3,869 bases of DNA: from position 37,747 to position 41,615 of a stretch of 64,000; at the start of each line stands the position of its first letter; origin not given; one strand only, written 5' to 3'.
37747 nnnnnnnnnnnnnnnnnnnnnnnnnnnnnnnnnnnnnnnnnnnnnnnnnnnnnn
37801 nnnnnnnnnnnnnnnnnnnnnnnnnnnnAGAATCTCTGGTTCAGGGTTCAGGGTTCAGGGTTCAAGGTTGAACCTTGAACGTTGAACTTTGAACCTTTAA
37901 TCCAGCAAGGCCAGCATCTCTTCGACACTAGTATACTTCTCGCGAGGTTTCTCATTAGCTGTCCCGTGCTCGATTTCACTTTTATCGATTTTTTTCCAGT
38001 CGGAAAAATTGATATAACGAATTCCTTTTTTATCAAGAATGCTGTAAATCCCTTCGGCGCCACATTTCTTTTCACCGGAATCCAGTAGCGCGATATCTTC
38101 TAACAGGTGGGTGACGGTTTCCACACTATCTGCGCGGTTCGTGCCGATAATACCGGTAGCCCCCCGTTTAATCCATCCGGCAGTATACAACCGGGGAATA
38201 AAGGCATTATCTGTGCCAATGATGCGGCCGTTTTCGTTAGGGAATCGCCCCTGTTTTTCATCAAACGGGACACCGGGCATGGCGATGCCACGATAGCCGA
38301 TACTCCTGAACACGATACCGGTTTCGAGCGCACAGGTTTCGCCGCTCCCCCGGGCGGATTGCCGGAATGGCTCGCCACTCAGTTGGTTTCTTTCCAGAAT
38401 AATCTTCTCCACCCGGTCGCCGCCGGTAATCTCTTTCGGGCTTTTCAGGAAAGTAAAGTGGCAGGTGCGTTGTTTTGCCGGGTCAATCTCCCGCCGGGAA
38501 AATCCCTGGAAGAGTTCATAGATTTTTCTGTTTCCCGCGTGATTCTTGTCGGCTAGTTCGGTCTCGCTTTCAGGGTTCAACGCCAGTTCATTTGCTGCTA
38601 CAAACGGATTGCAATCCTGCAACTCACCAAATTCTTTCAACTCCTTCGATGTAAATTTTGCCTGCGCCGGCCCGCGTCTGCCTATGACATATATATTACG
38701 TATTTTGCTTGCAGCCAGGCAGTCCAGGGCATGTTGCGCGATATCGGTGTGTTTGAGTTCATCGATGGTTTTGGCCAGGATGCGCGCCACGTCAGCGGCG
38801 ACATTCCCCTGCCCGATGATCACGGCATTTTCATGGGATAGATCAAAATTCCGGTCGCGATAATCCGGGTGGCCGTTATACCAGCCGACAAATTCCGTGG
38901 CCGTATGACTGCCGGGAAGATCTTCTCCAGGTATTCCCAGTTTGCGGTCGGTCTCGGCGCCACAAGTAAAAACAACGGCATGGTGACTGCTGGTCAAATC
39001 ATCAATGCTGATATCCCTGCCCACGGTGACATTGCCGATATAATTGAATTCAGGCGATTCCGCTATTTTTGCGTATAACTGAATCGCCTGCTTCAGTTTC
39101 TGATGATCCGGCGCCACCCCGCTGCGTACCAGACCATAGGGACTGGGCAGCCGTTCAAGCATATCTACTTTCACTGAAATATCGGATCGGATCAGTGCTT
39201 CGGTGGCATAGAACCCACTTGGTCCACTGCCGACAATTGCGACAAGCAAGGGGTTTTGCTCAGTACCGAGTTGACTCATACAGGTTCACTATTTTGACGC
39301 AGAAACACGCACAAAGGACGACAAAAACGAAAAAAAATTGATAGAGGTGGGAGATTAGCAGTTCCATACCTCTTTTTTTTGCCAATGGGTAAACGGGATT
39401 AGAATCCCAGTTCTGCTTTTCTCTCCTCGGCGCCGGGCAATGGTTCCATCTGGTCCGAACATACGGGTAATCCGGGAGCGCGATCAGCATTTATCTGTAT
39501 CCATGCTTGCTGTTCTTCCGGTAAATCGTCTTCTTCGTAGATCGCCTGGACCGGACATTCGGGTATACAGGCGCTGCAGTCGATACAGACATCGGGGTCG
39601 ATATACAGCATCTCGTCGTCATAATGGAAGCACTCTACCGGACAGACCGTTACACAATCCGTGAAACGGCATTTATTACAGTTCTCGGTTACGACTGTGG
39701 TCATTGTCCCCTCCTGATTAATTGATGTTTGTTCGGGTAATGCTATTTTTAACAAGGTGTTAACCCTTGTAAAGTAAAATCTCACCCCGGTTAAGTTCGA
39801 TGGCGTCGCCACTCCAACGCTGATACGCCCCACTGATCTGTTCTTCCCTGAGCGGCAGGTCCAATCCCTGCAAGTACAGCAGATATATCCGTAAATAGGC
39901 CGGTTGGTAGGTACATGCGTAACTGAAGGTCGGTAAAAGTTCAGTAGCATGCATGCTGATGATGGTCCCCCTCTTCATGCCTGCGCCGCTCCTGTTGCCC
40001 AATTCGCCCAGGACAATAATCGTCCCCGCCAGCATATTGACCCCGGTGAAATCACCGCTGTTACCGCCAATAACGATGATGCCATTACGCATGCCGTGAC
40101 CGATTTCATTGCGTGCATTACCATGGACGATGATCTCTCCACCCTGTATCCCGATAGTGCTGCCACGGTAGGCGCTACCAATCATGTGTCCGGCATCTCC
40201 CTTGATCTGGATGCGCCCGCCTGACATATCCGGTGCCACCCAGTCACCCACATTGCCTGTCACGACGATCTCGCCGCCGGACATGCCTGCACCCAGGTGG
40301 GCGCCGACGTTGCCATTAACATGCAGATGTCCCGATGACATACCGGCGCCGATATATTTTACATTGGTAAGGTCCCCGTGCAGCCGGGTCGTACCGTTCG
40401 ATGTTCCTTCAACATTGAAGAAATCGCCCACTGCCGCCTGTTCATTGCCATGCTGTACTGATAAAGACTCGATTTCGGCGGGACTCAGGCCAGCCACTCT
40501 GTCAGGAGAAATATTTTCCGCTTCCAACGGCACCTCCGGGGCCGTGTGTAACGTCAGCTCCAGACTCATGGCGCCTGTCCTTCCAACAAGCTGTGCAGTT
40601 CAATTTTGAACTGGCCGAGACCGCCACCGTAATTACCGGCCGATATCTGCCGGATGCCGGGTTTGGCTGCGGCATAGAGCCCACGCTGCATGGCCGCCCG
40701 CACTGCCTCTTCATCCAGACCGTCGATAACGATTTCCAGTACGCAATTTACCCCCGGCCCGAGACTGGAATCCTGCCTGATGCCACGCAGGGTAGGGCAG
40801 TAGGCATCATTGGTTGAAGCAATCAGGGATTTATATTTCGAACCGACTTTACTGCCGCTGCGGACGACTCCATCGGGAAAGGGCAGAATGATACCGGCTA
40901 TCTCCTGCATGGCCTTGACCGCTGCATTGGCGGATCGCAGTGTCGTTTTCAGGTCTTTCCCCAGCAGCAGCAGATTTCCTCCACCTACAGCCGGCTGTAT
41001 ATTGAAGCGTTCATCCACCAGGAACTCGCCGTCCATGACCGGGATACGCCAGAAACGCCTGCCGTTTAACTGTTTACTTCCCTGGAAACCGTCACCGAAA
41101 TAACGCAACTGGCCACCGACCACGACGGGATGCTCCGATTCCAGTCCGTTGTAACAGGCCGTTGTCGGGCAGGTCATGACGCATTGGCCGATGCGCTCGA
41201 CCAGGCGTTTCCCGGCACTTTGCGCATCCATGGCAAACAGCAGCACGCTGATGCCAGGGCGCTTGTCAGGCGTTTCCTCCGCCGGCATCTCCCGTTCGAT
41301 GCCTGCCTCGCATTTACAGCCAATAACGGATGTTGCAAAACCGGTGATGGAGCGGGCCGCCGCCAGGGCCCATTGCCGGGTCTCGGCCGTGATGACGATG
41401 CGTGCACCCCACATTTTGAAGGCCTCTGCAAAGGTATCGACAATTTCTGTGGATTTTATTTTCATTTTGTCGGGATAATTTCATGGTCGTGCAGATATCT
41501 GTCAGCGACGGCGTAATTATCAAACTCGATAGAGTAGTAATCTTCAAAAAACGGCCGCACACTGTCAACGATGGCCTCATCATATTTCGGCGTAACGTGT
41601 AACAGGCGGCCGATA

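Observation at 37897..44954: A second paralogous Fwd cluster keeps FwdD and the Mo/W-ligating cysteine and sits beside fdxA and fpr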

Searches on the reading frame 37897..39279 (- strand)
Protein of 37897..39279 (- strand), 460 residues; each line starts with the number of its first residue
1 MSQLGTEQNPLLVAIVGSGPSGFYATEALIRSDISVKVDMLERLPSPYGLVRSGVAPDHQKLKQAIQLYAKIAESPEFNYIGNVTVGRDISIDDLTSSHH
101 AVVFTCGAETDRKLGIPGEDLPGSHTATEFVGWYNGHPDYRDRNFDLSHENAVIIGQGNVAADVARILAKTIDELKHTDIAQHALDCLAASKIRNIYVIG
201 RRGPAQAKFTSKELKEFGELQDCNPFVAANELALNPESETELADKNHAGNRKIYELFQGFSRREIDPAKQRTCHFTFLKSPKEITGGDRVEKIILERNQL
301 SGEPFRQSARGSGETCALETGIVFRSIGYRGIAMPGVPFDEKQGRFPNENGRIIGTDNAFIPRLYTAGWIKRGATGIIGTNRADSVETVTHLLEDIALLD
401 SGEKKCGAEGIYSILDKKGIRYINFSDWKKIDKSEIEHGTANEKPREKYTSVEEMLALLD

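Call 3: search_protein_families(library=pfam, proteins=[window:37897-39279:-])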
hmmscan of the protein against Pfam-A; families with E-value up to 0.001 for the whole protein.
window:37897-39279:- (460 aa): 2 families
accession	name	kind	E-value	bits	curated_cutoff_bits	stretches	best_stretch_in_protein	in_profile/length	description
PF07992.20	Pyr_redox_2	-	3.6e-05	23.8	26.1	1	13-174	3-167/291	Pyridine nucleotide-disulphide oxidoreductase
PF13450.12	NAD_binding_8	-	0.00022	21.9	21.9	1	15-75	1-58/68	NAD(P)-binding Rossmann-like domain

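Call 5: search_protein_families(library=ncbifam, proteins=[window:37897-39279:-])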
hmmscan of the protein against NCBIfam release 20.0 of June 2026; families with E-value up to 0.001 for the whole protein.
window:37897-39279:- (460 aa): 15 families
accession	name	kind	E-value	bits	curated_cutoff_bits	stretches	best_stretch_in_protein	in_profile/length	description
NF009409.0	PRK12770.1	subfamily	8.5e-20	71.1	343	1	7-166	15-190/360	putative glutamate synthase subunit beta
TIGR01317.1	GOGAT_sm_gam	subfamily_domain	3e-19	69.3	447.7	1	12-164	145-298/485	glutamate synthase small subunit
TIGR01318.1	gltD_gamma_fam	subfamily_domain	1.1e-17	63.9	482.95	1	11-166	142-299/467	glutamate synthase, small subunit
NF009410.0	PRK12771.1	subfamily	1.5e-17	63.4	516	1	13-328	141-379/566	NAD(P)-binding protein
NF010590.0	PRK13984.1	equivalog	6.4e-17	60.9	946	1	12-171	290-445/611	putative oxidoreductase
TIGR01316.1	gltA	equivalog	5.3e-15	55.1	471.75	1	12-167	135-290/449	NADPH-dependent glutamate synthase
NF009414.0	PRK12778.1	equivalog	1.1e-14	53.6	1103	1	7-167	428-588/752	bifunctional dihydroorotate dehydrogenase B NAD binding subunit/NADPH-dependent glutamate synthase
NF009454.0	PRK12814.1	equivalog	7.1e-14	51.1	916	1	13-167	196-341/657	putative NADPH-dependent glutamate synthase small subunit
TIGR03315.1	Se_ygfK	equivalog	2e-11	42.1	835.3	1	12-177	539-693/1012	putative selenate reductase subunit YgfK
NF009451.0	PRK12809.1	equivalog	2.3e-11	42.7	1154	1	13-164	313-466/639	formate-dependent uric acid utilization protein YgfT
NF009408.0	PRK12769.1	equivalog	1.3e-10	40.1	1003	1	13-166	330-485/659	formate-dependent uric acid utilization protein AegA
NF009413.0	PRK12775.1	equivalog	5.7e-10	37.6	1895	1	13-168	433-590/1006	putative trifunctional 2-polyprenylphenol hydroxylase/glutamate synthase subunit beta/ferritin domain-containing protein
NF009415.0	PRK12779.1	equivalog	2.6e-09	35.6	1519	1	13-167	309-465/944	putative bifunctional glutamate synthase subunit beta/2-polyprenylphenol hydroxylase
NF041087.1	bile_acid_BaiCD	equivalog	2.5e-05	22.6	825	1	6-199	376-551/642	bile acid Fe-S flavoenzyme BaiCD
NF045599.1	bili_reduct_long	exception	0.00031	19.1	750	1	12-171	383-526/641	bilirubin reductase, long form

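Call 20: search_solved_structures(query=window:37897-39279:-, show_alignments=1)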
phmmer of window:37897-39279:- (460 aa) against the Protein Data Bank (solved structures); distinct sequences matched with E-value up to 0.001: 12.
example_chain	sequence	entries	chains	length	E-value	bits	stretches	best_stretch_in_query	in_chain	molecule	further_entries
1lqt_A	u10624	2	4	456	1.3e-105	357.3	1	9-457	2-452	FprA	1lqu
2c7g_A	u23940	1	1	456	1.7e-104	353.6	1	9-457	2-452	NADPH-FERREDOXIN REDUCTASE FPRA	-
1cjc_A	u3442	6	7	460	2e-94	320.4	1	7-459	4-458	PROTEIN (ADRENODOXIN REDUCTASE) | ADRENODOXIN REDUCTASE | NADPH:ADRENODOXIN OXIDOREDUCTASE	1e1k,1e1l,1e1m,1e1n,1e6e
4ylf_B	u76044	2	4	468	1.3e-13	54.1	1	12-168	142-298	Dihydropyrimidine dehydrogenase subunit A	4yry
5jca_L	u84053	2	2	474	1.4e-13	53.9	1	5-168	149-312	NADH-dependent Ferredoxin:NADP Oxidoreductase (NfnI) subunit alpha | NADH-dependent Ferredoxin:NADP Oxidoreductase subunit alpha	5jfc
9n5u_A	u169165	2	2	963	3.7e-13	52.6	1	13-168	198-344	NfnA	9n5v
7mfm_I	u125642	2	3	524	1e-12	51.1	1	12-166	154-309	Glutamate synthase (NADPH) small chain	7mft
5vj7_A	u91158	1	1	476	4.8e-11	45.6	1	5-168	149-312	Oxidoreductase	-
8oh5_C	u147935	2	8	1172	1.6e-10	43.9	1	13-194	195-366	Formate dehydrogenase-O, major subunit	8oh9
2vdc_G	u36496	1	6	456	1.5e-08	37.4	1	10-167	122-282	GLUTAMATE SYNTHASE [NADPH] SMALL CHAIN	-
6s6s_G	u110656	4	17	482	1.9e-08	37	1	10-167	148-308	Glutamate synthase [NADPH] small chain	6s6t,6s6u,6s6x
9bov_A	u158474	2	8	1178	3.4e-07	32.9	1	13-168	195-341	Molybdopterin oxidoreductase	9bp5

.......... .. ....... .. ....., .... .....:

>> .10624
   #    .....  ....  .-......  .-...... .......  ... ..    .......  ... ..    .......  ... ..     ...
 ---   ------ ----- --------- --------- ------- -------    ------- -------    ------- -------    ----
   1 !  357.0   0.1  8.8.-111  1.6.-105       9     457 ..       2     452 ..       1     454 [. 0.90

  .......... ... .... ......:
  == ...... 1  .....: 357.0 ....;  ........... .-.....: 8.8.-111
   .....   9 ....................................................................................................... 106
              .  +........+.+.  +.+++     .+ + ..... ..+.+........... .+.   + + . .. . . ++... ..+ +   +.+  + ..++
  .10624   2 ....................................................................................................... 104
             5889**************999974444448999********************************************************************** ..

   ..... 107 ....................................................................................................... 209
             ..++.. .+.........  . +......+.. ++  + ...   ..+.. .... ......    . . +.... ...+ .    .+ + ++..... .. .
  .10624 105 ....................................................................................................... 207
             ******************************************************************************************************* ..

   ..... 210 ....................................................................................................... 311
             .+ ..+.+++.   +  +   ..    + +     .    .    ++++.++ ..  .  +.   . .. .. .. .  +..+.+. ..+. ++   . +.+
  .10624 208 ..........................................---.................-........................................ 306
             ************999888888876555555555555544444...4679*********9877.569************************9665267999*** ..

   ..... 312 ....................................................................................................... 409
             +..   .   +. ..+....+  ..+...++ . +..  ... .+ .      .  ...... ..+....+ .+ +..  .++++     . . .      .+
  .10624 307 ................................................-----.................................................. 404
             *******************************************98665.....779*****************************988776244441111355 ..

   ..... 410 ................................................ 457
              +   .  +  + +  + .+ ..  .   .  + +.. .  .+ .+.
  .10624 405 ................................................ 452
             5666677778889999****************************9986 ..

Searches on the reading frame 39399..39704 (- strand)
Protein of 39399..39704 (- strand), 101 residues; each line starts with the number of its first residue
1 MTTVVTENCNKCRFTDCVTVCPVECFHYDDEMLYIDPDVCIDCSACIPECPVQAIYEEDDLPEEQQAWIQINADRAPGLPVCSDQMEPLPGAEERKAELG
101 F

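Call 37: search_solved_structures(query=window:39399-39704:-, show_alignments=2)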
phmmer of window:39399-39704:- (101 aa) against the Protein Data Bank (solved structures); distinct sequences matched with E-value up to 0.001: 54.
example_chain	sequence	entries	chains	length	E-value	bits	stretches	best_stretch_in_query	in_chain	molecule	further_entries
1frk_A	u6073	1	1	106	1.8e-30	108.7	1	4-94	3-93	FERREDOXIN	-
1frm_A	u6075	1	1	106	4.3e-30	107.4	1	4-94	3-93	FERREDOXIN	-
1gao_A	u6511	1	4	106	5.8e-30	107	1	4-94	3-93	FERREDOXIN I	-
1frl_A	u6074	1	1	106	7.8e-30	106.6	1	4-94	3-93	FERREDOXIN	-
1axq_A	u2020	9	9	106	1.1e-29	106.1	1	4-94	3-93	FERREDOXIN | FERREDOXIN I | 7-FE FERREDOXIN I (FD1)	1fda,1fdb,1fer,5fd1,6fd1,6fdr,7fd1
1f5b_A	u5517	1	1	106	1.1e-29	106.1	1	4-94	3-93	FERREDOXIN 1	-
1frh_A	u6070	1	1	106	1.3e-29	105.9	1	4-94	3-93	FERREDOXIN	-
1fri_A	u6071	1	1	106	1.4e-29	105.8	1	4-94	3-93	FERREDOXIN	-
1d3w_A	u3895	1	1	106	3.7e-29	104.4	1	4-94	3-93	FERREDOXIN 1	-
1fdd_A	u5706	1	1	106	3.7e-29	104.4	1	4-94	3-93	FERREDOXIN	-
1pc5_A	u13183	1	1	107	3.9e-29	104.3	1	2-94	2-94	Ferredoxin I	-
1pc4_A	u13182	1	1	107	3.9e-29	104.3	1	2-94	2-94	Ferredoxin I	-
2fd2_A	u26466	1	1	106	7.2e-29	103.5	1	4-94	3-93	FERREDOXIN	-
1fd2_A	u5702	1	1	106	7.2e-29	103.5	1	4-94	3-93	FERREDOXIN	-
1f5c_A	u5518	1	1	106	8.7e-29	103.2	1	4-94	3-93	FERREDOXIN 1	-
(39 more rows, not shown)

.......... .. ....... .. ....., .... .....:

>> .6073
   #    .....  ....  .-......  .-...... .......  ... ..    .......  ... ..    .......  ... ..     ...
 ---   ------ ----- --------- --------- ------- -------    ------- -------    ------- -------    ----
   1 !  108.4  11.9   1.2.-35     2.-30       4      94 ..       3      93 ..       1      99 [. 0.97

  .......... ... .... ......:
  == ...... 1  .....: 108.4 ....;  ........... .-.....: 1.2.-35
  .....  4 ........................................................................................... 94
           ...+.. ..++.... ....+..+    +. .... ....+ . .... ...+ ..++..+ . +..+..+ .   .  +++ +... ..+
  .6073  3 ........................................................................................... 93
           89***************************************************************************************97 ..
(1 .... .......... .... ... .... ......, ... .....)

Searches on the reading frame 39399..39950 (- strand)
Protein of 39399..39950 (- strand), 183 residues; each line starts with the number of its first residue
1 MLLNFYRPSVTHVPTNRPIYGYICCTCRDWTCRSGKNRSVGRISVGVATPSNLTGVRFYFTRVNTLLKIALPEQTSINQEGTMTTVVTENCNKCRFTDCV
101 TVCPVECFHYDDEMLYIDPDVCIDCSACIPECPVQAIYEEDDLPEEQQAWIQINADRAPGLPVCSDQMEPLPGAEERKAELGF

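Call 3: search_protein_families(library=pfam, proteins=[window:39399-39950:-])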
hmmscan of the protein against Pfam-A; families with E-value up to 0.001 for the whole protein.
window:39399-39950:- (183 aa): 8 families
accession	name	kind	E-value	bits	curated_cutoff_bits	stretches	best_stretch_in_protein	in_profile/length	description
PF12837.12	Fer4_6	-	2e-08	34.2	25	1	116-137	3-24/24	4Fe-4S binding domain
PF13237.11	Fer4_10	-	3.7e-07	30.4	25.5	2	88-133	6-53/53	4Fe-4S dicluster domain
PF00037.32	Fer4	-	4e-07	30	21.1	1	116-138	2-24/24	4Fe-4S binding domain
PF12838.12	Fer4_7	-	9.8e-07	29.6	27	1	90-136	1-52/52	4Fe-4S dicluster domain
PF13187.11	Fer4_9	-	5.1e-05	23.6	27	1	90-137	1-52/52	4Fe-4S dicluster domain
PF14697.11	Fer4_21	-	5.3e-05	23.7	35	0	117-140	3-29/59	4Fe-4S dicluster domain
PF12797.12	Fer4_2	-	8.5e-05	22.7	24.5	1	115-134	3-22/22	4Fe-4S binding domain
PF13484.11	Fer4_16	-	0.00032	21.9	30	1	122-143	2-24/66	4Fe-4S double cluster binding domain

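Call 5: search_protein_families(library=ncbifam, proteins=[window:39399-39950:-])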
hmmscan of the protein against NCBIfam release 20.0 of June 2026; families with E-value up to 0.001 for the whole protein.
window:39399-39950:- (183 aa): 44 families (the best 25 are shown)
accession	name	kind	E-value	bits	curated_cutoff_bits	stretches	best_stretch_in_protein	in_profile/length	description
NF045490.1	FdxA_Protbact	equivalog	3e-33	114.2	135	1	83-179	1-97/104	ferredoxin FdxA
NF045480.1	FdxA_Actino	equivalog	2.5e-19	69.5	125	1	83-156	1-74/107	ferredoxin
TIGR04105.1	FeFe_hydrog_B1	subfamily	8.6e-11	41.2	450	1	84-140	106-162/462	monomeric [FeFe] hydrogenase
NF043039.1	HgcAB_like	equivalog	2.5e-10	40.5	285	1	78-138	289-350/350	HgcAB-like fusion protein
NF058577.1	FdxA_fam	equivalog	2.6e-10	40.3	65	1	83-136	1-52/52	4Fe-4S ferredoxin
NF045874.1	Vhu_polyferre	exception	5.2e-10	38.6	600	1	85-152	124-189/381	F420-non-reducing hydrogenase associated-polyferredoxin VhuB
NF038196.1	ferrodoxin_EFR1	subfamily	2.6e-09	37.5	75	1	79-139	174-231/242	EFR1 family ferrodoxin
NF045797.1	DsrO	equivalog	8.4e-09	35.2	200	1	81-137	93-150/235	sulfate reduction electron transfer complex DsrMKJOP subunit DsrO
NF038355.1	FDH3_beta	equivalog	9e-09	35.6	240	1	84-136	47-100/180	formate dehydrogenase FDH3 subunit beta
NF040864.1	HgcB_ferredoxin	equivalog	3.1e-08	33.4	99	1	86-138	11-62/93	mercury methylation ferredoxin HgcB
NF011569.0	PRK14993.1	equivalog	3.3e-08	33.3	416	1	79-143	85-153/244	tetrathionate reductase subunit TtrB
NF040770.1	hetero_SS_HdrA2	exception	8.4e-08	30.8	1100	1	73-154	561-638/777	CoB-CoM heterodisulfide reductase HdrA2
NF041715.1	arsenate_red_ArrB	equivalog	1.7e-07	31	450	1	87-145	53-112/233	arsenate respiratory reductase iron-sulfur subunit ArrB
NF041891.1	hdrA_Methbact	equivalog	1.9e-07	29.7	1300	1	73-141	556-622/762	ferredoxin:CoB-CoM heterodisulfide reductase subunit HdrA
NF005503.0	PRK07118.1-2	equivalog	1.7e-06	27.5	252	1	94-137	136-184/292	RnfABCDGE type electron transport complex subunit B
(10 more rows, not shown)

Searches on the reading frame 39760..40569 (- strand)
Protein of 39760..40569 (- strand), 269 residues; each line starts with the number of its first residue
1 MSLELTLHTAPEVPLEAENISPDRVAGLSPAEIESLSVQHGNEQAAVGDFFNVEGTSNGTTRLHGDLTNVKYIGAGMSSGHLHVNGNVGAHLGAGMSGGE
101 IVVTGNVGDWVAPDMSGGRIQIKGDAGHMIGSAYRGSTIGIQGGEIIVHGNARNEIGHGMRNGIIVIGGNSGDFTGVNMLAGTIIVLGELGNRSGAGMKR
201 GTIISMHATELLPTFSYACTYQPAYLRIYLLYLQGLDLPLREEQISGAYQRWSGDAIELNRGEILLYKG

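Call 3: search_protein_families(library=pfam, proteins=[window:39760-40569:-])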
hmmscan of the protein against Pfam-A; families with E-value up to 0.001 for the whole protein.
window:39760-40569:- (269 aa): 1 family
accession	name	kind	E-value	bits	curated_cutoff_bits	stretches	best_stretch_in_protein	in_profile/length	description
PF01493.24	GXGXG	-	1.5e-13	51.2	32.5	1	69-206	19-163/190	GXGXG motif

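Call 5: search_protein_families(library=ncbifam, proteins=[window:39760-40569:-])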
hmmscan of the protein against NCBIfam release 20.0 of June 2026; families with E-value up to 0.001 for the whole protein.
window:39760-40569:- (269 aa): 3 families
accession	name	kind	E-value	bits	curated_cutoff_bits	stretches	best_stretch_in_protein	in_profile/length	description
TIGR03122.1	one_C_dehyd_C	equivalog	9.4e-81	270.9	130.65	1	3-265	1-259/260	formylmethanofuran dehydrogenase subunit C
NF042910.1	FMH_DH_FwdC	exception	2.4e-56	190.8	340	1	3-257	2-252/271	tungsten-dependent formylmethanofuran dehydrogenase subunit FwdC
NF008730.0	PRK11750.1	equivalog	1.4e-05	22.6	1047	1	61-202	1250-1397/1490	glutamate synthase large subunit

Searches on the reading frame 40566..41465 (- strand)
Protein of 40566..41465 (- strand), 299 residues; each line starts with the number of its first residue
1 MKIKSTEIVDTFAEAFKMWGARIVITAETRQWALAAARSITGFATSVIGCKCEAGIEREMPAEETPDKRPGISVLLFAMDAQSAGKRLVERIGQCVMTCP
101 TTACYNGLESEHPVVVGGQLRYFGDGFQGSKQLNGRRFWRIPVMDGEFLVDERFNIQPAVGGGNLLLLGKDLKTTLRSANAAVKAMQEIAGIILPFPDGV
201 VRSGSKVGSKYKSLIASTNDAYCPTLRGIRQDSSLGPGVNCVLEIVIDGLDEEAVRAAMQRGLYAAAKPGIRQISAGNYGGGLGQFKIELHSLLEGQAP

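Call 3: search_protein_families(library=pfam, proteins=[window:40566-41465:-])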
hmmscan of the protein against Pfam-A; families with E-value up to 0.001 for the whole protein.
window:40566-41465:- (299 aa): 2 families
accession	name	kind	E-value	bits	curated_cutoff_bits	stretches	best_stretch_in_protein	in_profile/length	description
PF01913.23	FTR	-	1.4e-59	200.5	27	1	1-143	1-142/142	Formylmethanofuran-tetrahydromethanopterin formyltransferase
PF02741.20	FTR_C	-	1.1e-58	198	25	1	146-293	1-149/149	FTR, proximal lobe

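Call 5: search_protein_families(library=ncbifam, proteins=[window:40566-41465:-])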
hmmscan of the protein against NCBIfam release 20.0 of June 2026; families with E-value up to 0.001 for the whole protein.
window:40566-41465:- (299 aa): 2 families
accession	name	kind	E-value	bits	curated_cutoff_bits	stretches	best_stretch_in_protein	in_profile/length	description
NF002554.0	PRK02114.1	subfamily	1.3e-128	428.6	297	1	1-294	1-296/297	formylmethanofuran--tetrahydromethanopterin N-formyltransferase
TIGR03119.1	one_C_fhcD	equivalog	2.6e-123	411.1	292.6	1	8-293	1-288/288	formylmethanofuran--tetrahydromethanopterin N-formyltransferase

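Call 48: search_solved_structures(query=window:40566-41465:-, max_evalue=1e-20)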
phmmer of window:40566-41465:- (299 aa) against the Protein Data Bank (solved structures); distinct sequences matched with E-value up to 1e-20: 4.
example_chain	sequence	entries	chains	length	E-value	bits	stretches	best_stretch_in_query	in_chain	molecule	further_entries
6s6y_D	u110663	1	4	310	1.9e-91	309.9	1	5-297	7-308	Formylmethanofuran--tetrahydromethanopterin formyltransferase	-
1m5s_A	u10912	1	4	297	4.8e-86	292.2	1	1-293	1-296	Formylmethanofuran--tetrahydromethanopterin formyltransferase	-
1ftr_A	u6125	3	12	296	5.9e-86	291.9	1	1-293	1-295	FORMYLMETHANOFURAN:TETRAHYDROMETHANOPTERIN FORMYLTRANSFERASE | Formylmethanofuran--tetrahydromethanopterin formyltransferase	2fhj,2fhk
1m5h_A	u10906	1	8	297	4e-75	256.3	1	1-293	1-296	Formylmethanofuran--tetrahydromethanopterin formyltransferase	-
